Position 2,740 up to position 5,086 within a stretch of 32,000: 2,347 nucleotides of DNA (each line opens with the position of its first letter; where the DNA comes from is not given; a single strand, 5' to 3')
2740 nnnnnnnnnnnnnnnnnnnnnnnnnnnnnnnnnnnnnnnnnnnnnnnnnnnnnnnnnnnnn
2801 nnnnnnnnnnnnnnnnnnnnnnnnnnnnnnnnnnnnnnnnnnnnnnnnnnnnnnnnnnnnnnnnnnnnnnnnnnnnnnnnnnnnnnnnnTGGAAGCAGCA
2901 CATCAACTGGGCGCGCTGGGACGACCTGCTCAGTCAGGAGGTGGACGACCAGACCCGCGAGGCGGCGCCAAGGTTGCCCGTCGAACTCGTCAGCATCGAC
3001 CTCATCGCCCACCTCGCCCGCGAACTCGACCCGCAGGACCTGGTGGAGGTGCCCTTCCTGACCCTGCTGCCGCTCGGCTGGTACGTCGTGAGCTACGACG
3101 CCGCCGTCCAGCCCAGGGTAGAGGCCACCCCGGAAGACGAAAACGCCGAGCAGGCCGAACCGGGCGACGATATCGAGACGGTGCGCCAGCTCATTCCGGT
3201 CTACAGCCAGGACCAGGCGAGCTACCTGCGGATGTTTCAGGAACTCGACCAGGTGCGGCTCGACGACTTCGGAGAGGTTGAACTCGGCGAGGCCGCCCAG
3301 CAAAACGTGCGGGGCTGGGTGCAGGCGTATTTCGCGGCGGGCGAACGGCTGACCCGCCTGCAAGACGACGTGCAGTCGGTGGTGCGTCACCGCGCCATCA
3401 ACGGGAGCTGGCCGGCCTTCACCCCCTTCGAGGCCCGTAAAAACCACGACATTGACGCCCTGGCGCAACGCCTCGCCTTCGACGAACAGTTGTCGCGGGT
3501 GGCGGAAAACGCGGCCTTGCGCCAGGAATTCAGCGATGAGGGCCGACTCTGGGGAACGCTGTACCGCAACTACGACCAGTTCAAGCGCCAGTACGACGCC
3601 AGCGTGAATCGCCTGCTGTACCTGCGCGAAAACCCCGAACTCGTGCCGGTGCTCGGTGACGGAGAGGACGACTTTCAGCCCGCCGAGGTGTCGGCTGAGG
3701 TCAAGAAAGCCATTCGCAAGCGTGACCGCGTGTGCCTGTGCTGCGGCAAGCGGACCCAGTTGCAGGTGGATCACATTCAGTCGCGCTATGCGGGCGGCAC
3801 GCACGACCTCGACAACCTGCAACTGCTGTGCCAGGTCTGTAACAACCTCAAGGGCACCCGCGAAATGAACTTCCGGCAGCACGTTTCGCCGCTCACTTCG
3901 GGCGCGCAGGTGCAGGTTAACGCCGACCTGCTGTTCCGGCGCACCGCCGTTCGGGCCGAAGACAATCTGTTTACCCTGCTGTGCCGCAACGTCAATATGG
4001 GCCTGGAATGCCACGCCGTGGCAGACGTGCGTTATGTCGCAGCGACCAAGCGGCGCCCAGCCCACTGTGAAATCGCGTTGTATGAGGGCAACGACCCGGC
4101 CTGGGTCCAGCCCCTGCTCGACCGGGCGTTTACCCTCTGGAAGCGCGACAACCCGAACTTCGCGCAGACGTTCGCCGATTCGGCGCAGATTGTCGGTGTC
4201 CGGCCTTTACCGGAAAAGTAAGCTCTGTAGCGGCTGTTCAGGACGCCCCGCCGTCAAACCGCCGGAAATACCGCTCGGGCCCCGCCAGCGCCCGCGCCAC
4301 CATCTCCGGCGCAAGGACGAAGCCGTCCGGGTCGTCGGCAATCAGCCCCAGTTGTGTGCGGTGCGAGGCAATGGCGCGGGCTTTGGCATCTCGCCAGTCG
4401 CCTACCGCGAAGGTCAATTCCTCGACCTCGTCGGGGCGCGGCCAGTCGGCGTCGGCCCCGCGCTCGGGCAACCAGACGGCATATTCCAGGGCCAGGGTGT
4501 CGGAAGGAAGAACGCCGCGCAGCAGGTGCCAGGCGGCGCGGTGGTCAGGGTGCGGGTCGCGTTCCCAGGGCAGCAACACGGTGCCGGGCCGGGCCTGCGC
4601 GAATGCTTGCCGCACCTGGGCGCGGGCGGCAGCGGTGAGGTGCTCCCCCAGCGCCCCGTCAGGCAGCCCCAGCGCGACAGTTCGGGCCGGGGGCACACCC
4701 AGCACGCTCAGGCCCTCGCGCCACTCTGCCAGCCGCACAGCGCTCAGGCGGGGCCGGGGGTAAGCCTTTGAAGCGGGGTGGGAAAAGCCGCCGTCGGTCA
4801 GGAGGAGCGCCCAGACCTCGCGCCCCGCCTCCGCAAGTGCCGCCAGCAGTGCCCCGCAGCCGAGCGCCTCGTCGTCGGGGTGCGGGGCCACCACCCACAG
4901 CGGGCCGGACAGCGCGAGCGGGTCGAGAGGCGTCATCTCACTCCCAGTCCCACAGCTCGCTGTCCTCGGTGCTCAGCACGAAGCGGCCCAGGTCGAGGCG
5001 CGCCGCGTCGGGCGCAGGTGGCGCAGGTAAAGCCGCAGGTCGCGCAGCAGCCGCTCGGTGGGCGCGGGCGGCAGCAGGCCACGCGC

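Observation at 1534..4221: Stand-alone SF2 helicase fused to an HNH nuclease, with large unassigned linker and tail regions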

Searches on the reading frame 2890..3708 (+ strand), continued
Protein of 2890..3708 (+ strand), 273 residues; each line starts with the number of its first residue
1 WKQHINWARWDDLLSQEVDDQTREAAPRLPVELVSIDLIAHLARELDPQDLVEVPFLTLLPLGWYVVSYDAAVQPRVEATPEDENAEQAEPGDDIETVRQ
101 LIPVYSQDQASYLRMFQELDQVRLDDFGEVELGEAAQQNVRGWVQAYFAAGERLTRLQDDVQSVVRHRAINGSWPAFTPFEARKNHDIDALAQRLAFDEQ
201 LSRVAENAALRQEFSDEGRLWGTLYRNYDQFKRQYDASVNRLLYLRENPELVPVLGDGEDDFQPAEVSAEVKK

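Call 92: search_protein_families(library=pfam, proteins=[P0324, P0352, P0269, P0258, P0287, P0354, P0256, P0260, P0390, P0337], max_evalue=0.001)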
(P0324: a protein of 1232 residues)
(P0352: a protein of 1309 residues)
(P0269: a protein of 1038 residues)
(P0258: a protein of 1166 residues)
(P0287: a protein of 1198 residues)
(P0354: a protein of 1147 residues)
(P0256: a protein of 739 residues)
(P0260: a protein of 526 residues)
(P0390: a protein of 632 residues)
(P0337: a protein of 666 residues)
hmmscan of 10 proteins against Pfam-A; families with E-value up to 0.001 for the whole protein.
P0324 (1232 aa): 8 families
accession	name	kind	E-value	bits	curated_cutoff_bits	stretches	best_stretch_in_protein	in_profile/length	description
PF00069.31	Pkinase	-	4e-27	95.7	31.7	1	18-225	2-209/263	Protein kinase domain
PF04851.21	ResIII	-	7.1e-23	81.7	22.5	1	320-502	4-163/164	Type III restriction enzyme, res subunit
PF00270.35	DEAD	-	6.6e-14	52.4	26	1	322-504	2-163/167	DEAD/DEAH box helicase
PF00271.37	Helicase_C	-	1.4e-10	41.9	23.5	1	585-701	7-108/110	Helicase conserved C-terminal domain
PF07714.23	PK_Tyr_Ser-Thr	-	2.7e-10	40.5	23.1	1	18-215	2-207/258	Protein tyrosine and serine/threonine kinase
PF01844.29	HNH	-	3.5e-10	40.3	21.4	1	996-1037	1-44/47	HNH endonuclease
PF14279.12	HNH_5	-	5.2e-07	30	27.5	1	996-1037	1-43/56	HNH endonuclease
PF18766.7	SWI2_SNF2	-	1.7e-06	28.3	26.7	1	324-508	2-162/221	SWI2/SNF2 ATPase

P0352 (1309 aa): 5 families
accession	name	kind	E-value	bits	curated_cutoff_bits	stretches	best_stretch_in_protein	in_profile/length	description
PF04357.19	TamB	-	1.4e-32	113.9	22.4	1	967-1308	3-380/381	TamB, inner membrane protein subunit of TAM complex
PF00271.37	Helicase_C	-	2.4e-12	47.5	23.5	1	162-276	8-108/110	Helicase conserved C-terminal domain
PF04851.21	ResIII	-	4.9e-06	27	22.5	1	29-77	118-163/164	Type III restriction enzyme, res subunit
PF18766.7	SWI2_SNF2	-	0.00048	20.3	26.7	0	20-130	110-208/221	SWI2/SNF2 ATPase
PF01844.29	HNH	-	0.00089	19.8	21.4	0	562-595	1-34/47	HNH endonuclease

P0269 (1038 aa): 8 families
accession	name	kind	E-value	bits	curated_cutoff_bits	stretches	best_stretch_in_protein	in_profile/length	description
PF04851.21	ResIII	-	1.7e-25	90.3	22.5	1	209-388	3-163/164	Type III restriction enzyme, res subunit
PF00271.37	Helicase_C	-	4.1e-16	59.6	23.5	1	477-574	11-108/110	Helicase conserved C-terminal domain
PF13091.12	PLDc_2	-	7.1e-12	45.7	27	1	69-135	58-126/132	PLD-like domain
PF18930.5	DUF5679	-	3.5e-11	43.5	27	1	993-1032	1-40/40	Domain of unknown function (DUF5679)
PF00270.35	DEAD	-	2.3e-10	40.9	26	1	235-388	16-161/167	DEAD/DEAH box helicase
PF18766.7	SWI2_SNF2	-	1.1e-05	25.6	26.7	1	242-394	27-162/221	SWI2/SNF2 ATPase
PF00614.28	PLDc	-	0.00076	19.9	21.9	0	90-109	5-24/28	Phospholipase D Active site motif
PF13872.12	AAA_34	-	0.00096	18.6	27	0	211-359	37-187/306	P-loop containing NTP hydrolase pore-1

P0258 (1166 aa): 6 families
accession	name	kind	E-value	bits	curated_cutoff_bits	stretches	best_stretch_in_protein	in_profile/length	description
PF03989.18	DNA_gyraseA_C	-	3.3e-28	97.3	27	2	1069-1099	2-32/48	DNA gyrase C-terminal domain, beta-propeller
PF04851.21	ResIII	-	3.5e-18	66.5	22.5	1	28-203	5-162/164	Type III restriction enzyme, res subunit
PF00271.37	Helicase_C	-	2.3e-13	50.8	23.5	1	291-403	10-108/110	Helicase conserved C-terminal domain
PF14279.12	HNH_5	-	3.5e-10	40.1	27.5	1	689-731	1-44/56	HNH endonuclease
PF01844.29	HNH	-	4.6e-10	39.9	21.4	1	689-731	1-45/47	HNH endonuclease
PF00270.35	DEAD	-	1.1e-07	32.2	26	1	53-203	18-160/167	DEAD/DEAH box helicase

P0287 (1198 aa): 12 families
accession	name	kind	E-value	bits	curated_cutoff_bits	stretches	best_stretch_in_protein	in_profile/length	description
PF13646.12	HEAT_2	-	5.1e-37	126.5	27.7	2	1006-1089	3-88/88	HEAT repeats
PF04851.21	ResIII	-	2.8e-25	89.6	22.5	1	29-212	6-163/164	Type III restriction enzyme, res subunit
PF03130.22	HEAT_PBS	-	8.9e-25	84.8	20.9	1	927-952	2-27/27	PBS lyase HEAT-like repeat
PF00271.37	Helicase_C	-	1.1e-16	61.4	23.5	1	298-398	9-108/110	Helicase conserved C-terminal domain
PF02985.28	HEAT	-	2.5e-14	52.5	23.5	0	1036-1061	3-28/31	HEAT repeat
PF00270.35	DEAD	-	4.5e-13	49.7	26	1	52-214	18-162/167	DEAD/DEAH box helicase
PF13513.12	HEAT_EZ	-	4.4e-08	33.9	27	0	1035-1060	30-55/55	HEAT-like repeat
PF01844.29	HNH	-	1.1e-07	32.3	21.4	1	742-784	1-45/47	HNH endonuclease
PF18766.7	SWI2_SNF2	-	2.6e-07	31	26.7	1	50-218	20-162/221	SWI2/SNF2 ATPase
PF14279.12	HNH_5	-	1.2e-05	25.6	27.5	1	742-784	1-44/56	HNH endonuclease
PF13395.12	HNH_4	-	0.00087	19.6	22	0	751-785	16-50/54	HNH endonuclease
PF03237.21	Terminase_6N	-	0.00089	19.4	22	0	53-102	2-52/215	Terminase large subunit, T4likevirus-type, N-terminal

P0354 (1147 aa): 7 families
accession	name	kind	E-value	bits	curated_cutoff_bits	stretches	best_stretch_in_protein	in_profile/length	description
PF08238.18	Sel1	-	2.4e-32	110.6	30.7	4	1030-1064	2-36/36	Sel1 repeat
PF04851.21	ResIII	-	2.2e-18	67.2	22.5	1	22-209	3-162/164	Type III restriction enzyme, res subunit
PF00271.37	Helicase_C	-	2.9e-12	47.3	23.5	1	294-409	7-108/110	Helicase conserved C-terminal domain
PF00270.35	DEAD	-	5.4e-08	33.2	26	1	25-210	2-161/167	DEAD/DEAH box helicase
PF14279.12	HNH_5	-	6.5e-08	32.8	27.5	1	698-742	1-44/56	HNH endonuclease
PF01844.29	HNH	-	1.4e-07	31.9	21.4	1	698-742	1-45/47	HNH endonuclease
PF18766.7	SWI2_SNF2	-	0.00013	22.1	26.7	1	26-256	1-202/221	SWI2/SNF2 ATPase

P0256 (739 aa): 6 families
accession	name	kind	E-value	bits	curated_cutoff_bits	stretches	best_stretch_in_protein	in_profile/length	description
PF01844.29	HNH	-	9.4e-10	38.9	21.4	1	326-368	1-45/47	HNH endonuclease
PF14279.12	HNH_5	-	2.2e-08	34.3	27.5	1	326-370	1-46/56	HNH endonuclease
PF08281.18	Sigma70_r4_2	-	2e-05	24.6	25.7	0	580-603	25-48/54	Sigma-70, region 4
PF02945.21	Endonuclease_7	-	0.0001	22.6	23.6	1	311-373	11-71/82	Recombination endonuclease VII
PF13412.12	HTH_24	-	0.00044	20.2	21.9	0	585-605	21-41/48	Winged helix-turn-helix DNA-binding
PF13404.12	HTH_AsnC-type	-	0.00054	20.2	27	0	521-543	17-39/42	AsnC-type helix-turn-helix domain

P0260 (526 aa): 3 families
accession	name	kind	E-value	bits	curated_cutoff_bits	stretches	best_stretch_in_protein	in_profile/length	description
PF01844.29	HNH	-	2.1e-11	44.2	21.4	1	295-336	1-46/47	HNH endonuclease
PF18930.5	DUF5679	-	9.2e-09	35.7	27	1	481-519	2-40/40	Domain of unknown function (DUF5679)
PF14279.12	HNH_5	-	1.2e-07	32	27.5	1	295-337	1-46/56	HNH endonuclease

P0390 (632 aa): 27 families (the best 25 are shown)
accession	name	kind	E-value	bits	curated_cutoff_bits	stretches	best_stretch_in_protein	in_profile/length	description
PF00515.34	TPR_1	-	4.4e-55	181.8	27.8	5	584-615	3-34/34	Tetratricopeptide repeat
PF07719.23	TPR_2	-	1e-46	153.6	27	5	584-615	3-34/34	Tetratricopeptide repeat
PF13181.12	TPR_8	-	4.2e-41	136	25.7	5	481-512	2-33/34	Tetratricopeptide repeat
PF13414.12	TPR_11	-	1.4e-39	133.9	26.8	5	555-596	1-42/42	TPR repeat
PF13431.12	TPR_17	-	4.3e-33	111.2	24.4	4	536-569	1-34/34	Tetratricopeptide repeat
PF13432.12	TPR_16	-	3.1e-28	98.3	32.7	3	555-614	4-63/65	Tetratricopeptide repeat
PF13424.12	TPR_12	-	2.3e-25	89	30.1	3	481-542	4-73/77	Tetratricopeptide repeat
PF13428.12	TPR_14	-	9.8e-24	81.9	23.5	2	515-555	2-42/44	Tetratricopeptide repeat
PF13371.12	TPR_9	-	8.2e-19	67.8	35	3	557-629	4-72/73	Tetratricopeptide repeat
PF13176.12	TPR_7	-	9.2e-19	66.3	27.9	0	482-512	1-31/36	Tetratricopeptide repeat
PF13374.12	TPR_10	-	1e-17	63.9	27.5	0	453-475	9-31/42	Tetratricopeptide repeat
PF13174.12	TPR_6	-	3.3e-17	62.3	26.3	0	517-545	3-31/33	Tetratricopeptide repeat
PF14559.12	TPR_19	-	4.8e-16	59.3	25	2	459-512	4-57/68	Tetratricopeptide repeat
PF01239.28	PPTA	-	5.6e-14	51.3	29.5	1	531-560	2-31/32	Protein prenyltransferase alpha subunit repeat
PF01844.29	HNH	-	2e-12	47.5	21.4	1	288-334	1-45/47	HNH endonuclease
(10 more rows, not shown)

P0337 (666 aa): 3 families
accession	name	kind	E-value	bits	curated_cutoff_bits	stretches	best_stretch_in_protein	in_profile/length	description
PF03989.18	DNA_gyraseA_C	-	9.4e-36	121.5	27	3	515-560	1-46/48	DNA gyrase C-terminal domain, beta-propeller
PF14279.12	HNH_5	-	2.8e-09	37.2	27.5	1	191-233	1-44/56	HNH endonuclease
PF01844.29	HNH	-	3.4e-08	33.9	21.4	1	191-233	1-45/47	HNH endonuclease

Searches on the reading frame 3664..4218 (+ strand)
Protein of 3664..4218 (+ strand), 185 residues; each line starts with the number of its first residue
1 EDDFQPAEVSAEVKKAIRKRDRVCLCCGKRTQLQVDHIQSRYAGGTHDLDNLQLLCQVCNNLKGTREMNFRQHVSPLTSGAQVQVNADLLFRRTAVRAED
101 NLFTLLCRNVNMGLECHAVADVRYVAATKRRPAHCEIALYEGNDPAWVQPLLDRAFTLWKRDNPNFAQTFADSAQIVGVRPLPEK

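Call 38: predict_structure(alignment_id=A3)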
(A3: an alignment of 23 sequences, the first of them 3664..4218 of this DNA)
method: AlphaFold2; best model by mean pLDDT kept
length: 185 residues; sequences in the alignment: 23
mean_pLDDT: 92.8   pTM: 0.88
mean pLDDT of the five models: 92.8, 92.4, 92.0, 91.6, 91.1
residues with pLDDT >= 90: 150; 70-90: 29; 50-70: 6; < 50: 0
segments of 3 or more residues with pLDDT < 50: none
pLDDT, mean of each block of 10 residues (from residue 1): 80 98 98 97 94 97 95 98 93 72 94 98 96 97 97 92 85 93 86
secondary structure, 60 per line:
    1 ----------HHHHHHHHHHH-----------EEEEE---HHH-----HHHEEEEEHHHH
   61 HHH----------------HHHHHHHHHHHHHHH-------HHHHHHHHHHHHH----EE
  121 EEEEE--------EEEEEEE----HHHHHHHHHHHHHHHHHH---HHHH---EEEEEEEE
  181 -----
elements in order: H11-21 E33-37 E52-56 H57-63 H80-94 H102-114 E119-125 E134-140 H145-162 H166-169 E173-180

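Call 42: fold_search(model_id=the predicted structure, library=pdb)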
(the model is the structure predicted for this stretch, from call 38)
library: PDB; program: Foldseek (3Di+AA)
matches with E <= 10: 885; with E <= 0.001: 0
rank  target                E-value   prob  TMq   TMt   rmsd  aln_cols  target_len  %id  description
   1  6ghc_A                1.5e-02  0.99  0.29  0.20   8.9       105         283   19  Modification dependent EcoKMcrA restriction endonuclease (released 2018-08-08)
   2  6ghc_B                1.6e-02  1.00  0.29  0.19   5.6        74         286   24  Modification dependent EcoKMcrA restriction endonuclease (released 2018-08-08)
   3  9mb6_A                1.6e-02  0.60  0.28  0.06  20.3       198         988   11  Cryo-EM structure of wild-type SaCas9-guide RNA-mismatched target DNA complex (released 2026-03-18)
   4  4h9d_A                1.7e-02  0.99  0.21  0.40   7.4        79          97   24  Crystal Structure of Mn-dependent Gme HNH nicking endonuclease from Geobacter metallireducens GS-15, Northeast Structu (released 2012-10-10)
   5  8d2q_A                1.8e-02  0.66  0.29  0.07  18.8       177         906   17  Structure of Acidothermus cellulolyticus Cas9 ternary complex (Post-cleavage 1) (released 2023-12-20)
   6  9k32_A                2.0e-02  0.80  0.28  0.07  18.1       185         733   14  Cryo-EM structure of the NbaCas9-guide RNA-target DNA complex (released 2026-02-04)
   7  1yj7_D                2.2e-02  0.30  0.22  0.25  14.3       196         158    8  Crystal structure of enteropathogenic E.coli (EPEC) type III secretion system protein EscJ (released 2005-06-07)
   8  8d2k_A                2.4e-02  0.57  0.29  0.06  20.1       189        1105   17  Structure of Acidothermus cellulolyticus Cas9 ternary complex (Cleavage Intermediate 2) (released 2023-12-20)
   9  8zda_A                3.4e-02  0.47  0.28  0.06  20.4       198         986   11  Cryo-EM structure of eSaCas9_NNG-guide RNA-target DNA complex in a catalytically active state (released 2025-11-05)
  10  4oge                  3.4e-02  0.44  0.27  0.06  18.3       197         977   16  Crystal structure of the Type II-C Cas9 enzyme from Actinomyces naeslundii (released 2014-02-12)
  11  4h9d_C                4.3e-02  1.00  0.24  0.52   2.2        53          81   30  Crystal Structure of Mn-dependent Gme HNH nicking endonuclease from Geobacter metallireducens GS-15, Northeast Structu (released 2012-10-10)
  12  8zp7_B                5.5e-02  0.98  0.25  0.15   4.5        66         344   24  Cryo-EM structure of Cas5-HNH Cascade bound with sDNA, Conf1 (released 2024-12-04)
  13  8zcy_A                6.2e-02  0.38  0.27  0.09  16.6       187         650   11  Cryo-EM structure of eSaCas9_NNG-guide RNA-target DNA complex in an interrogation state (released 2025-11-05)
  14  9lgi_A                6.6e-02  0.82  0.28  0.08  15.0       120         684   21  Cryo-EM structure of a type II-D CRISPR-Cas9 in complex with single-guided RNA and double-stranded DNA (released 2025-08-20)
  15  8zcz_A                6.6e-02  0.41  0.27  0.07  16.5       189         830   12  Cryo-EM structure of eSaCas9_NNG-guide RNA-target DNA complex in an interrogation state (released 2025-11-05)
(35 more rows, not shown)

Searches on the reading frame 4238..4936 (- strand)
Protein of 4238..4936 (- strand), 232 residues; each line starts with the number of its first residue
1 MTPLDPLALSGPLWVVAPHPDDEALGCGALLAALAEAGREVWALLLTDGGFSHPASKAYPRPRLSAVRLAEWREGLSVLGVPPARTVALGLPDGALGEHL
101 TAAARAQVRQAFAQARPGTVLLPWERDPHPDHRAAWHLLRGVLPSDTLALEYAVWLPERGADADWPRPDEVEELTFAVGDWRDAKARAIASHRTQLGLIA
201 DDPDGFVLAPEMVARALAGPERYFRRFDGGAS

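Call 11: search_protein_families(library=pfam, proteins=[window:4238-4936:-], max_evalue=0.01)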
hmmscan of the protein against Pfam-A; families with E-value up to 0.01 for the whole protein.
window:4238-4936:- (232 aa): 2 families
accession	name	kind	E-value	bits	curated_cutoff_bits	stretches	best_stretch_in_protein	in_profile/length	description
PF02585.22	PIG-L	-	6.9e-25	88.5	28.2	1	15-138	2-124/129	GlcNAc-PI de-N-acetylase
PF13111.11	pPIWI_RE_X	-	0.0025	17.5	30.5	1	71-223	10-161/396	pPIWI_RE module N-terminal domain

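Call 87: find_homologous_proteins(query=window:4241-4936:-, max_evalue=1e-30)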
Query window:4241-4936:- (232 aa): 331 proteins with E <= 1e-30 among 8000 candidates; the best 120 are listed.
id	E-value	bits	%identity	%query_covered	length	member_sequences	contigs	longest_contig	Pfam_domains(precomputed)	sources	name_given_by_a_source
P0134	6.8e-143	492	96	100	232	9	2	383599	PF02585.23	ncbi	ncbi:PIG-L deacetylase family protein [Deinococcus sp. PESE-13]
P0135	1.9e-117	409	84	97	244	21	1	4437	PF02585.23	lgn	-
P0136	3.4e-111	388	81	97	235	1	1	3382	PF02585.23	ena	-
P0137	3.9e-87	309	67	96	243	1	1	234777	PF02585.23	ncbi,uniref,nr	ncbi:PIG-L deacetylase family protein [Deinococcus aerophilus]|uniref:PIG-L domain-containing protei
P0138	1.1e-86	308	67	98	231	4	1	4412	PF02585.23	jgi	jgi:LmbE family N-acetylglucosaminyl deacetylase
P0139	1.5e-86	308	68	95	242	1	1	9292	PF02585.23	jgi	jgi:LmbE family N-acetylglucosaminyl deacetylase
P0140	5.8e-86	306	66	97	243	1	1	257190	PF02585.23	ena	-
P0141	1.1e-85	305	68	96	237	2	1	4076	PF02585.23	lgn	-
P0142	1.2e-85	305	65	96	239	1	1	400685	PF02585.23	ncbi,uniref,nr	ncbi:PIG-L deacetylase family protein [Deinococcus aquiradiocola]|uniref:PIG-L domain-containing pro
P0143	2.3e-85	304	66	96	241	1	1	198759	PF02585.23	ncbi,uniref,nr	ncbi:PIG-L domain-containing protein [Deinococcus aerolatus]|uniref:PIG-L domain-containing protein 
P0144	1.9e-82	294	63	96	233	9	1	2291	PF02585.23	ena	-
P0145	5.8e-82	293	65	96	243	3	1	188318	PF02585.23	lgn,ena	-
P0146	5.8e-82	293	63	98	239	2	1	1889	PF02585.23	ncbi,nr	ncbi:MAG: PIG-L family deacetylase [Deinococcus sp.]|nr:PIG-L family deacetylase [Deinococcus sp.]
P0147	6.6e-82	292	64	97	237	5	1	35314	PF02585.23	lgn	-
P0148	7.5e-81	289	66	96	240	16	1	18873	PF02585.23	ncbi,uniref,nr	ncbi:PIG-L deacetylase family protein [uncultured Deinococcus sp.]|uniref:PIG-L deacetylase family p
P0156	7.7e-78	279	63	95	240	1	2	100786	PF02585.23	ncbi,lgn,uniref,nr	ncbi:PIG-L deacetylase family protein [Deinococcus frigens]|uniref:PIG-L deacetylase family protein 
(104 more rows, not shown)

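Call 88: find_encoding_contigs(protein=P0156, flank=8000, max_places=1)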
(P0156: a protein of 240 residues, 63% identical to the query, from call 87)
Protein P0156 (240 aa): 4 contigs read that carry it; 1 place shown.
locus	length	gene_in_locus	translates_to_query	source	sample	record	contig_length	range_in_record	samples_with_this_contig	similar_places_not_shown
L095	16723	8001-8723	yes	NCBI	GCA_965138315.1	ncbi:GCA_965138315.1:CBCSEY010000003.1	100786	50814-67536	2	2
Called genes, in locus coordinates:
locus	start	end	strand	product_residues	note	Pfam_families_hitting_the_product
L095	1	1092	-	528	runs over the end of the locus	PF01134:GIDA (faint), PF01266:DAO (faint), PF03486:HI0933_like (faint), PF07992:Pyr_redox_2, PF12831:FAD_oxidored (weak), PF13738:Pyr_redox_3, PF00070:Pyr_redox, PF02852:Pyr_redox_dim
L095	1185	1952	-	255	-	PF00881:Nitroreductase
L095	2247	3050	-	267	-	PF20434:BD-FAE (weak), PF07859:Abhydrolase_3 (weak), PF12697:Abhydrolase_6 (weak)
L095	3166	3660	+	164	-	-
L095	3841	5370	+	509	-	PF00370:FGGY_N, PF02782:FGGY_C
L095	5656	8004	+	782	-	PF02771:Acyl-CoA_dh_N, PF08028:Acyl-CoA_dh_2 (weak)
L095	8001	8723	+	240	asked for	PF02585:PIG-L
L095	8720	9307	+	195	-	PF05401:NodS, PF13489:Methyltransf_23, PF13847:Methyltransf_31, PF08241:Methyltransf_11, PF08242:Methyltransf_12, PF13649:Methyltransf_25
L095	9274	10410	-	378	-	PF00535:Glycos_transf_2 (weak)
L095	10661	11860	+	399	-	PF13692:Glyco_trans_1_4, PF13524:Glyco_trans_1_2 (weak)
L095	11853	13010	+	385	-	PF00070:Pyr_redox (faint), PF01266:DAO (faint), PF01593:Amino_oxidase (faint), PF12831:FAD_oxidored (faint), PF13450:NAD_binding_8, PF03275:GLF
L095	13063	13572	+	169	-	-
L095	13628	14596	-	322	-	-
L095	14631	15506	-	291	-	PF12911:OppC_N (weak), PF00528:BPD_transp_1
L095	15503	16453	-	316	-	PF19300:BPD_transp_1_N, PF00528:BPD_transp_1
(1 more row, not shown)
